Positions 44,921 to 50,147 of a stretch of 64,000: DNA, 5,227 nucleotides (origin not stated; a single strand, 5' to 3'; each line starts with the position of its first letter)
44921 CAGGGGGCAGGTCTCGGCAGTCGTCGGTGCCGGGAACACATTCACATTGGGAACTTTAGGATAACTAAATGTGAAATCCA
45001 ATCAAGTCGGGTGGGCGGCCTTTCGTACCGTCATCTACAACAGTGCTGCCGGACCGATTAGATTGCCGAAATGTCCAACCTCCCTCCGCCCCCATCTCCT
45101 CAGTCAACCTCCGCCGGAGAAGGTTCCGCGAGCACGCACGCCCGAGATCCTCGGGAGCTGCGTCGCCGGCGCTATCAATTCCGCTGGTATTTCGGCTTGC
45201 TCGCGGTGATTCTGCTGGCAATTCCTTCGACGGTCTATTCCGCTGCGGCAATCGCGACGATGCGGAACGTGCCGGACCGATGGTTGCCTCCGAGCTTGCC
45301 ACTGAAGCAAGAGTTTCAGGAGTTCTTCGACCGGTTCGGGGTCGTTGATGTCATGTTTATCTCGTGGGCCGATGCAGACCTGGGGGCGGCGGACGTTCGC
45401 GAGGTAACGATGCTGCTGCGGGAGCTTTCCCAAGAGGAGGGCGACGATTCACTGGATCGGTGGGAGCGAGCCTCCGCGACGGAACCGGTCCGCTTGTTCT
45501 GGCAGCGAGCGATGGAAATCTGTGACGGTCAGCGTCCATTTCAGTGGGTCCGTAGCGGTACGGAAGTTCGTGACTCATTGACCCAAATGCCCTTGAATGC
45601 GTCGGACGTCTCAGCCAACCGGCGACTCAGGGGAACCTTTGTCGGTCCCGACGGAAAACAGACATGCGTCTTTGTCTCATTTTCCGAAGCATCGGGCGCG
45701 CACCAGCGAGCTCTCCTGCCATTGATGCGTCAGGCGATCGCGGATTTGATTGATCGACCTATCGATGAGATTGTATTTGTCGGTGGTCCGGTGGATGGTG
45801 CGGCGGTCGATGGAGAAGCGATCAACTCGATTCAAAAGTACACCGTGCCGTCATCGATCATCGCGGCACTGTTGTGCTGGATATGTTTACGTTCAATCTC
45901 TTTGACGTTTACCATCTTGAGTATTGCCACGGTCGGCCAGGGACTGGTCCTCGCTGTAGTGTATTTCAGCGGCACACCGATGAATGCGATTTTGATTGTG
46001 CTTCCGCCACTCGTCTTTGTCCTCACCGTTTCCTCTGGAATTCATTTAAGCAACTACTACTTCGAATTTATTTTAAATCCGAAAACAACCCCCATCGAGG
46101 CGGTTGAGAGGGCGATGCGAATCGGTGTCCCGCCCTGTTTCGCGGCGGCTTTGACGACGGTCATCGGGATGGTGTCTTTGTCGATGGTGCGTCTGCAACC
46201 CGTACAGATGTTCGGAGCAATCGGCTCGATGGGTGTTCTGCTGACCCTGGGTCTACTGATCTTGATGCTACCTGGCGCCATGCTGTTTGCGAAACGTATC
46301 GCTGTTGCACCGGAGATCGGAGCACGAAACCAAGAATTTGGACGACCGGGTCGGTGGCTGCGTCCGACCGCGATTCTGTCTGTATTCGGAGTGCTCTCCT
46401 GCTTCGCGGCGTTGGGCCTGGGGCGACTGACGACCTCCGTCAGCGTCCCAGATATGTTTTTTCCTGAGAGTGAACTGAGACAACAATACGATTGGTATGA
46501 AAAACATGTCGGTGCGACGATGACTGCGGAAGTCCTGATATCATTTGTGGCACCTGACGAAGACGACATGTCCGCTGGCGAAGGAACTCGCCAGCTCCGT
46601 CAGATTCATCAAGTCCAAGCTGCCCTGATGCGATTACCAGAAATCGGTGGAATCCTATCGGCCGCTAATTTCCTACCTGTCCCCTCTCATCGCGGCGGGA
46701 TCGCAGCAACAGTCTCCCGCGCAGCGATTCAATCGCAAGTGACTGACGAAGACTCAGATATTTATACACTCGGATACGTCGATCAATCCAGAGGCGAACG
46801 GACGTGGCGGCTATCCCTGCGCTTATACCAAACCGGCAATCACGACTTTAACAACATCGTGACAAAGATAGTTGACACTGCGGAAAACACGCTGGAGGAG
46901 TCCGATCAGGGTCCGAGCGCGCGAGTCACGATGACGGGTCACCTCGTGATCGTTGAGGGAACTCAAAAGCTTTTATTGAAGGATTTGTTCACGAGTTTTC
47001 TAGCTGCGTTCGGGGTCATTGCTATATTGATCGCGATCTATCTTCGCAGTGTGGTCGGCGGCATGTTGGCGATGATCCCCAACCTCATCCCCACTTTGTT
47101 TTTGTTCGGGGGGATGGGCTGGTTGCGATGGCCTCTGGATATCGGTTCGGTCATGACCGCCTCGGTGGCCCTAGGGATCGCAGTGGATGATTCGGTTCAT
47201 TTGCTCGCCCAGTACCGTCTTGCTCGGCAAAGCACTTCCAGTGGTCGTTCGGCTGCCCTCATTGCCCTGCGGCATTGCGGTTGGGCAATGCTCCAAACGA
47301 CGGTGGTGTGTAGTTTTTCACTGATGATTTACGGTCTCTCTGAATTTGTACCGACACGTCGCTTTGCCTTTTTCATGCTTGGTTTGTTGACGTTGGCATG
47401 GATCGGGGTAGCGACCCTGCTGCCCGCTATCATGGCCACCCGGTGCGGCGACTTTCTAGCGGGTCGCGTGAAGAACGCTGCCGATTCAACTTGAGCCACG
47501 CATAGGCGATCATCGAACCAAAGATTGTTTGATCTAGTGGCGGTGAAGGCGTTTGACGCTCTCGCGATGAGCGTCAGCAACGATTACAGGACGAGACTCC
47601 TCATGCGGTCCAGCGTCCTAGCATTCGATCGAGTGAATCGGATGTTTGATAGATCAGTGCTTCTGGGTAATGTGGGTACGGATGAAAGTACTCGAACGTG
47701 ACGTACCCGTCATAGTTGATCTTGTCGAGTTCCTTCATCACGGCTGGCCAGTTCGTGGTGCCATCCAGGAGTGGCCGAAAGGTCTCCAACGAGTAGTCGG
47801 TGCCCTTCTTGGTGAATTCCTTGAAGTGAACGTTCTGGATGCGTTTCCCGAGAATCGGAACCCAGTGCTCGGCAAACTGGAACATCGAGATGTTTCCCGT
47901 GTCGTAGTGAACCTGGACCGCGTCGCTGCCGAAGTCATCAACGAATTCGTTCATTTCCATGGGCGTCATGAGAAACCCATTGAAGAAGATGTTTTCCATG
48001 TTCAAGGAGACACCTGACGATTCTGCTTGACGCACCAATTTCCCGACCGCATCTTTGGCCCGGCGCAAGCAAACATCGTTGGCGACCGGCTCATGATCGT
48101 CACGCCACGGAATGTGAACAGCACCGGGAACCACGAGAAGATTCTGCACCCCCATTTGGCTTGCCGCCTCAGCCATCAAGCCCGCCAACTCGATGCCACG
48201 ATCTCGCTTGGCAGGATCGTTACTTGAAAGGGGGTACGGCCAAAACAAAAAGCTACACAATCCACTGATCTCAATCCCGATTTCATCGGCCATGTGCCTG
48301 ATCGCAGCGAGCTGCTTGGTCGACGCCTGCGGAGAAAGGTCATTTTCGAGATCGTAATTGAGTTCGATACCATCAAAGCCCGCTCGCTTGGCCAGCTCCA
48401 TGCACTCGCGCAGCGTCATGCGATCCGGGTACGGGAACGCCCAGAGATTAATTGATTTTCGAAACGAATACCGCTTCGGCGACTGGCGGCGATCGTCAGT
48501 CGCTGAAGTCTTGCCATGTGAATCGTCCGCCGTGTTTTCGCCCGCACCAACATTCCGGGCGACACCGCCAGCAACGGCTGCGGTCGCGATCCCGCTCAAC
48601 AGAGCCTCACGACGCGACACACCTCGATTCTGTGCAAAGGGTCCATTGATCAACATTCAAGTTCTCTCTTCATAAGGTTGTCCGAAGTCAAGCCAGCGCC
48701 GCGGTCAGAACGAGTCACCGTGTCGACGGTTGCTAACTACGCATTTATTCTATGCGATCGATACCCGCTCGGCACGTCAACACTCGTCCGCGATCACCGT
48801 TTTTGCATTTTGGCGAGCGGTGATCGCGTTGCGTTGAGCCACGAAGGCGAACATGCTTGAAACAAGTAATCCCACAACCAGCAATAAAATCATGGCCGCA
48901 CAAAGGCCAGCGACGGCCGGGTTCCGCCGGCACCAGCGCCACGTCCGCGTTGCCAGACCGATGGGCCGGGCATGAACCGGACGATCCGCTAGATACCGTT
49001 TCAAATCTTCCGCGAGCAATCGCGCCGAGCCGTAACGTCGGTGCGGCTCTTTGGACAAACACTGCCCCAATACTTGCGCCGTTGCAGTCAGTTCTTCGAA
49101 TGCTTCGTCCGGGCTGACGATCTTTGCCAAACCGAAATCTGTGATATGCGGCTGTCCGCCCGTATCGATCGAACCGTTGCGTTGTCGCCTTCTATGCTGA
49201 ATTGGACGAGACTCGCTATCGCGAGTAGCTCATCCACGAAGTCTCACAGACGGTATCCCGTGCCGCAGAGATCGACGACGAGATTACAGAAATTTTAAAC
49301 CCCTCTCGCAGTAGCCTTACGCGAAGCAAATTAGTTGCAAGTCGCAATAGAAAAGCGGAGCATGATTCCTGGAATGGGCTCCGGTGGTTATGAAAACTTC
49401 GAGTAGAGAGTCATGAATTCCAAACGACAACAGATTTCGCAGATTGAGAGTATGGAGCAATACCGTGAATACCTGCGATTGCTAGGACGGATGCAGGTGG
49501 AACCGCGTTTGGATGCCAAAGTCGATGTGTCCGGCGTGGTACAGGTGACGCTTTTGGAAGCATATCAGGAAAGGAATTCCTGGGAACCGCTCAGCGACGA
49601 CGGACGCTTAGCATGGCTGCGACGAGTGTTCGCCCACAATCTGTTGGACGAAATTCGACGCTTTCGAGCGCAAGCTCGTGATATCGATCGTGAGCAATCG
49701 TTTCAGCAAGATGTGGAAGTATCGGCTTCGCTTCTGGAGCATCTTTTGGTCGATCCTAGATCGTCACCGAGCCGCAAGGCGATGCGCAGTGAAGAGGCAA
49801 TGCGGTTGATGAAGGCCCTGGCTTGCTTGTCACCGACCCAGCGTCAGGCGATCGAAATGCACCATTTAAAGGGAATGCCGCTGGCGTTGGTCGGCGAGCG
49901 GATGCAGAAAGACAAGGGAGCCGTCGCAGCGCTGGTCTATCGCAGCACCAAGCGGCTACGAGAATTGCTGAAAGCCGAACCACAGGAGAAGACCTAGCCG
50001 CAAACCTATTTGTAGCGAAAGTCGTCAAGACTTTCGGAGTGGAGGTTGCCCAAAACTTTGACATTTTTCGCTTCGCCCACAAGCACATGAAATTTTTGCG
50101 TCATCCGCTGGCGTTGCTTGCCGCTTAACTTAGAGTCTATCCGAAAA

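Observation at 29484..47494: Orphan FAAL / fully reducing type I PKS / RND-exporter lipid cluster with Rieske and methyltransferase tailoring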

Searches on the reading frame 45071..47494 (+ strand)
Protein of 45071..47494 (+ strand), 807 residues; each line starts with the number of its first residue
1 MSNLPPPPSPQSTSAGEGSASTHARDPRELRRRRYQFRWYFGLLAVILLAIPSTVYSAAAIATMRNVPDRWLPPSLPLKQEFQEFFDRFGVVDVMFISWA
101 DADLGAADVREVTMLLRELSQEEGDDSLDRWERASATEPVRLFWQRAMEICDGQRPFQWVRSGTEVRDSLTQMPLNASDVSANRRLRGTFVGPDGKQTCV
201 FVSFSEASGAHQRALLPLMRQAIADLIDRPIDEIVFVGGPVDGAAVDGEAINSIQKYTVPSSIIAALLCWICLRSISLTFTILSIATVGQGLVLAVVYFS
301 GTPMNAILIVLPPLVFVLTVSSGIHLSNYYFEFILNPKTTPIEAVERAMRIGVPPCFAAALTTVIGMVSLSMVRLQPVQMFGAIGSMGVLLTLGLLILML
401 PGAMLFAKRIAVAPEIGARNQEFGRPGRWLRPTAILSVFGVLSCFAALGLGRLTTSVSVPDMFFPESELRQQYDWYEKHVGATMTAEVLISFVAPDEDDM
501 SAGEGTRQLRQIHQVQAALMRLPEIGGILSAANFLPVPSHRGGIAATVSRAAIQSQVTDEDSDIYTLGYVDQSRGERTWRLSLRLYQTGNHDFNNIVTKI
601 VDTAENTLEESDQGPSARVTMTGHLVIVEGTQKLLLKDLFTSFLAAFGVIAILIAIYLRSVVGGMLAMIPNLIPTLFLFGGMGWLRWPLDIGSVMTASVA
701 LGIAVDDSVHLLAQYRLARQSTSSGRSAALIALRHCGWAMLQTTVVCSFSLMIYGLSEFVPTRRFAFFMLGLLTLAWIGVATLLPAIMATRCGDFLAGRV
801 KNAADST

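Call 3: search_protein_families(library=pfam, proteins=[window:45071-47494:+], max_evalue=0.001)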
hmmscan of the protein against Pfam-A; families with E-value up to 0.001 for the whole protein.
window:45071-47494:+ (807 aa): 1 family
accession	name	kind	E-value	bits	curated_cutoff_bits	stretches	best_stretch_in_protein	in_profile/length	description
PF03176.21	MMPL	-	1.5e-16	60.7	20.5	2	572-790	81-301/333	MMPL family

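Call 4: search_protein_families(library=ncbifam, proteins=[window:45071-47494:+], max_evalue=0.00001)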
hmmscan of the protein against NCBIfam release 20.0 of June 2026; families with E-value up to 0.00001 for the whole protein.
window:45071-47494:+ (807 aa): 3 families
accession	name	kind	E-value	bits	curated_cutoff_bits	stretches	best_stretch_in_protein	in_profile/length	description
TIGR00921.1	2A067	subfamily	2.2e-31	108.7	351.9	2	431-788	3-343/733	hydrophobe/amphiphile efflux-3 (HAE3) family transporter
TIGR00833.1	actII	subfamily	9.2e-21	73.8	874.7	2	234-549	154-473/910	MMPL family RND transporter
TIGR03480.1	HpnN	hypoth_equivalog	4e-10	38.4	751.85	1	620-723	695-798/862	hopanoid biosynthesis associated RND transporter like protein HpnN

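Call 53: search_solved_structures(query=window:45071-47494:+, max_evalue=0.001)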
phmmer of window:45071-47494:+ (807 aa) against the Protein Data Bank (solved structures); distinct sequences matched with E-value up to 0.001: 2.
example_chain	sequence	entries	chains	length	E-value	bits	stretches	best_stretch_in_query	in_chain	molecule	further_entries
5lq3_A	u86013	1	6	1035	0.00043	21.8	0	636-789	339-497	CmeB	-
5t0o_A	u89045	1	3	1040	0.00043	21.8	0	636-789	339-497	CmeB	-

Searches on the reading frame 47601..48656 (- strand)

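Call 5: search_protein_families(library=pfam, proteins=[window:47601-48656:-], max_evalue=0.001)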
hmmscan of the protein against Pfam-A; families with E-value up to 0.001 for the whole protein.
window:47601-48656:- (351 aa): 1 family
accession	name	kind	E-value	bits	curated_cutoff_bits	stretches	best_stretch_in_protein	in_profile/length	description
PF01261.30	AP_endonuc_2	-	1.7e-44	152.8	31.1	1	87-334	2-238/249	Xylose isomerase-like TIM barrel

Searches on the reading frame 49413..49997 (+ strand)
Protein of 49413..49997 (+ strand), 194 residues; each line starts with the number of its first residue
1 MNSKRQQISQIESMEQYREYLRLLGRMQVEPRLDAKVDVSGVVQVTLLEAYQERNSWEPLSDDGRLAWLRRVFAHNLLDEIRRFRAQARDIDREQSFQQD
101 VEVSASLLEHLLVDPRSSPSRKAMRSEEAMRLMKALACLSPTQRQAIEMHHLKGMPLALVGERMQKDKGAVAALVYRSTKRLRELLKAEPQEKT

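Call 5: search_protein_families(library=pfam, proteins=[window:49413-49997:+], max_evalue=0.001)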
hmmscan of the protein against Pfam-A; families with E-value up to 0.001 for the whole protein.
window:49413-49997:+ (194 aa): 2 families
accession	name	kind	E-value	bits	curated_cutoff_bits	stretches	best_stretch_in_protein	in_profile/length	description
PF08281.18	Sigma70_r4_2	-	1.3e-08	34.7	25.7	1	130-182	2-54/54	Sigma-70, region 4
PF04545.22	Sigma70_r4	-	1.8e-05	24.6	24.1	1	135-184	1-50/50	Sigma-70, region 4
